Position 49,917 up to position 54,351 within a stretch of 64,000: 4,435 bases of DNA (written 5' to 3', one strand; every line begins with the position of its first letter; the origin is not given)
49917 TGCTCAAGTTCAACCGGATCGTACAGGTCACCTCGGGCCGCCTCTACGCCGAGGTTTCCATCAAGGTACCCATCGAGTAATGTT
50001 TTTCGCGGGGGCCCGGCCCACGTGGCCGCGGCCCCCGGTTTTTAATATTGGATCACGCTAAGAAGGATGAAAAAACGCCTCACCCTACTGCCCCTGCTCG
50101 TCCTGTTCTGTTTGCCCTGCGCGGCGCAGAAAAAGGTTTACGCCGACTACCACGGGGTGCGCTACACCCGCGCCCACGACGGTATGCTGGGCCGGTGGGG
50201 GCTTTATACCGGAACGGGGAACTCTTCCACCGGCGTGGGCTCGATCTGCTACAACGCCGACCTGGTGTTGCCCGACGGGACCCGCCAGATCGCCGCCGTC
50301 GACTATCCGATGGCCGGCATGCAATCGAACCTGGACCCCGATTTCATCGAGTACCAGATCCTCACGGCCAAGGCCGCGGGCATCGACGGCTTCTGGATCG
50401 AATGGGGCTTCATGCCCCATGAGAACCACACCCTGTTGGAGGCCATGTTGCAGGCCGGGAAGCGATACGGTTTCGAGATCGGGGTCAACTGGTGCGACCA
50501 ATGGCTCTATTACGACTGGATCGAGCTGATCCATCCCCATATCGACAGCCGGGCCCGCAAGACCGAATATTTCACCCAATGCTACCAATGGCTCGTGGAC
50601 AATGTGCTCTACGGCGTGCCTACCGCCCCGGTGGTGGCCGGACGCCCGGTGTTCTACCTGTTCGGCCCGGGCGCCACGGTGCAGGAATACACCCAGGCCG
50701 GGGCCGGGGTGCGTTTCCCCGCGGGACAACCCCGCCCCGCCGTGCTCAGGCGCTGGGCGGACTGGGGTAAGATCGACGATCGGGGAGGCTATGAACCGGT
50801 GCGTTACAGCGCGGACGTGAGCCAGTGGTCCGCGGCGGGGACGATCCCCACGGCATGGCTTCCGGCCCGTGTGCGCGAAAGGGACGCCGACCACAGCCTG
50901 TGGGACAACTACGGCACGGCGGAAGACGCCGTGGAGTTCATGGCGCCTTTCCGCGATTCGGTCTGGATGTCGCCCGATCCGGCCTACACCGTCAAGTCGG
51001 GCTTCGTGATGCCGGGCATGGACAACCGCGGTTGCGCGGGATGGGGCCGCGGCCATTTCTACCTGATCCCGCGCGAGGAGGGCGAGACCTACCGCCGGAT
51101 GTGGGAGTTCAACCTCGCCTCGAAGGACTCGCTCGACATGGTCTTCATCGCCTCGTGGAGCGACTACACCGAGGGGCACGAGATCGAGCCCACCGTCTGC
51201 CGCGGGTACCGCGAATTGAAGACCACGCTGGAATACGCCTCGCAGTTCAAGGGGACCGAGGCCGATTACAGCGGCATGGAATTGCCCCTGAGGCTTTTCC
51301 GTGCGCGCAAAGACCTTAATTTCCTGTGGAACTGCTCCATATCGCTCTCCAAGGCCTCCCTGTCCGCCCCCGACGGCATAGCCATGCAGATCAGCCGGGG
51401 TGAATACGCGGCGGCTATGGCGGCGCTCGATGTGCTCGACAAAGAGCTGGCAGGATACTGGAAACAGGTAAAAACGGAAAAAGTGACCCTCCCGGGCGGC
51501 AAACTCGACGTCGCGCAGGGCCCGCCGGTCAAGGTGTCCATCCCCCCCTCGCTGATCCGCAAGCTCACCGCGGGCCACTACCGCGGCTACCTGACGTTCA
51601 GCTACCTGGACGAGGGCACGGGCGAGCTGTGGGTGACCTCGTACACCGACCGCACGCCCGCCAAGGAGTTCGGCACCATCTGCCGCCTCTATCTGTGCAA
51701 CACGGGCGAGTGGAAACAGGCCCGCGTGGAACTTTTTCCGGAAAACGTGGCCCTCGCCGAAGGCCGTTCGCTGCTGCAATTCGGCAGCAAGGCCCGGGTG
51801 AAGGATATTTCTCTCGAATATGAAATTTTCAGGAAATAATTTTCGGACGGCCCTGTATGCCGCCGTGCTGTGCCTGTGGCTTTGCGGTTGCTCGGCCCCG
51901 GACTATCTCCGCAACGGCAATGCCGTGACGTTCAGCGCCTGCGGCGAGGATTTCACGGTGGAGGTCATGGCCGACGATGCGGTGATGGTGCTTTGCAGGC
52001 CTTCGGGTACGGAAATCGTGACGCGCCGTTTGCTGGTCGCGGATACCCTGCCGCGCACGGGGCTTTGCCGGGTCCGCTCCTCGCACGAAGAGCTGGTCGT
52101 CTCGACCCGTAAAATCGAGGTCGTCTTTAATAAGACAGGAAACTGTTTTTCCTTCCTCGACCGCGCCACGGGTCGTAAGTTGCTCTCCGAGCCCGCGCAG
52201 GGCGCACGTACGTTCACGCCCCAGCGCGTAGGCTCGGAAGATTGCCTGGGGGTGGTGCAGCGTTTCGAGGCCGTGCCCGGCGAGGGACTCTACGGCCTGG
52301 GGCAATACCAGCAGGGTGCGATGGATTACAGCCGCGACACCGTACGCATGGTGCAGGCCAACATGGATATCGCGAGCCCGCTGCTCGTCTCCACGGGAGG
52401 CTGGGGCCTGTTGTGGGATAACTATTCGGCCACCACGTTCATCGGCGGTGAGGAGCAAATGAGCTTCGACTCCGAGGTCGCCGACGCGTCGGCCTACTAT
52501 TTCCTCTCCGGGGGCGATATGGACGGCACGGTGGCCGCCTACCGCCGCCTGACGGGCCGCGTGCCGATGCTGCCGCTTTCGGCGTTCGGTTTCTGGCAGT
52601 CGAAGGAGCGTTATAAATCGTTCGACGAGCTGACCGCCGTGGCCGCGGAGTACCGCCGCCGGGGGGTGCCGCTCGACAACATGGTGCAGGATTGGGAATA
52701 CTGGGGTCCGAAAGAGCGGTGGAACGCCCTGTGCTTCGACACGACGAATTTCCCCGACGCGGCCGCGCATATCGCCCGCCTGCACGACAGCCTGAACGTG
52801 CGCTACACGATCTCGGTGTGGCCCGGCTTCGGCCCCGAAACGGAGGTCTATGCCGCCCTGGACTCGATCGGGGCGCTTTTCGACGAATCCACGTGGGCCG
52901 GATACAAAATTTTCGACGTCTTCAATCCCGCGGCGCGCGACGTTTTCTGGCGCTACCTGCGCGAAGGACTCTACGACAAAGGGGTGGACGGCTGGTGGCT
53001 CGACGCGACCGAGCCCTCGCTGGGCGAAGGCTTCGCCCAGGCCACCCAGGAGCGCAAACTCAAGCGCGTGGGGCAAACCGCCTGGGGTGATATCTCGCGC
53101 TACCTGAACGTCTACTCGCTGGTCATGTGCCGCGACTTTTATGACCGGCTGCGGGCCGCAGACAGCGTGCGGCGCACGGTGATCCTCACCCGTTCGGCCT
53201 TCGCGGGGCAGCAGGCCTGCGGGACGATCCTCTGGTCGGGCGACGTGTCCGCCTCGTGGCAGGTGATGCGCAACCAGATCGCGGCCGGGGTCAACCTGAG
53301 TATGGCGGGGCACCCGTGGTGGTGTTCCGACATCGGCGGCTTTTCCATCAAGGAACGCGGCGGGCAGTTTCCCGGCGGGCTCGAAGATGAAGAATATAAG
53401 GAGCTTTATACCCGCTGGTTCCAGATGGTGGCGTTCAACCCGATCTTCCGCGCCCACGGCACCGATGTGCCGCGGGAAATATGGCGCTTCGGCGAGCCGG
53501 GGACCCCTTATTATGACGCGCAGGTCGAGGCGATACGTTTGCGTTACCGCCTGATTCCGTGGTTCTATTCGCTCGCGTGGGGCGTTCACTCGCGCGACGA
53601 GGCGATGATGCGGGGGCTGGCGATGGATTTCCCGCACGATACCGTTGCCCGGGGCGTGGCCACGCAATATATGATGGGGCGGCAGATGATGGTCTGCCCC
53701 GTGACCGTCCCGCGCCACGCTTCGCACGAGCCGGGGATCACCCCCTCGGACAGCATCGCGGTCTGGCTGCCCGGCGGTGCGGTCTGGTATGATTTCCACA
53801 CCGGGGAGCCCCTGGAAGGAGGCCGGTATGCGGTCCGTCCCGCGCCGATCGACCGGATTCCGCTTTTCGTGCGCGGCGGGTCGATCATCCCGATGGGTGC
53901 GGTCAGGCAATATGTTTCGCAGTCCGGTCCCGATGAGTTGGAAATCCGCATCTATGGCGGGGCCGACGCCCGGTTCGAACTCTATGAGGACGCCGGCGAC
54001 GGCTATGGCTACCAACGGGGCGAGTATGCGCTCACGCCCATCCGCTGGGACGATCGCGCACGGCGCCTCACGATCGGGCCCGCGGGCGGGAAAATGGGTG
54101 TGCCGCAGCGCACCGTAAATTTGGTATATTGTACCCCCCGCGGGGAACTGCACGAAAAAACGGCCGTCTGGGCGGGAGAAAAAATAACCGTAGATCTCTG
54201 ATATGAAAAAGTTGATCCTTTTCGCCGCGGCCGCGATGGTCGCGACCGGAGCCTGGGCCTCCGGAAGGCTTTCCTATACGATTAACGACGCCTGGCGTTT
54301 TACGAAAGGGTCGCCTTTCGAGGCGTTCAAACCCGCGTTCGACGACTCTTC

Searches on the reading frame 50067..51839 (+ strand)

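Call 26: search_protein_families(library=pfam, proteins=[window:50067-51839:+], max_evalue=0.001)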
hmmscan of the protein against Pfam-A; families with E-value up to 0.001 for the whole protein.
window:50067-51839:+ (590 aa): 2 families
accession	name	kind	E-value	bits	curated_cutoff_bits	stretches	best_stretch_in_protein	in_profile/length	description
PF16317.11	Glyco_hydro_99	-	7.6e-05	22.4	33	0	335-384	268-315/341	Glycosyl hydrolase family 99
PF03659.20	Glyco_hydro_71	-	0.00079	18.8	34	0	345-379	212-244/375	Glycosyl hydrolase family 71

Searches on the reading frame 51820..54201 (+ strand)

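Call 26: search_protein_families(library=pfam, proteins=[window:51820-54201:+], max_evalue=0.001)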
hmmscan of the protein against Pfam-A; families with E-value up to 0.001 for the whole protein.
window:51820-54201:+ (793 aa): 4 families
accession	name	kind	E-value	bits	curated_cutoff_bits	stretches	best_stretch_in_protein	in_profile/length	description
PF01055.32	Glyco_hydro_31_2nd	-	1.2e-87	294.8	23.5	1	249-585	2-328/328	Glycosyl hydrolases family 31 TIM-barrel domain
PF21365.3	Glyco_hydro_31_3rd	-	9.7e-23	80.9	24.4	1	594-690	2-87/87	Glycosyl hydrolase family 31 C-terminal domain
PF17137.9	DUF5110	-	9.3e-19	67.7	27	1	706-769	1-67/71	Domain of unknown function (DUF5110)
PF13802.12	Gal_mutarotas_2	-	8.2e-05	23.4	27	1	84-207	42-183/184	Glycosyl hydrolase 31 N-terminal galactose mutarotase-like domain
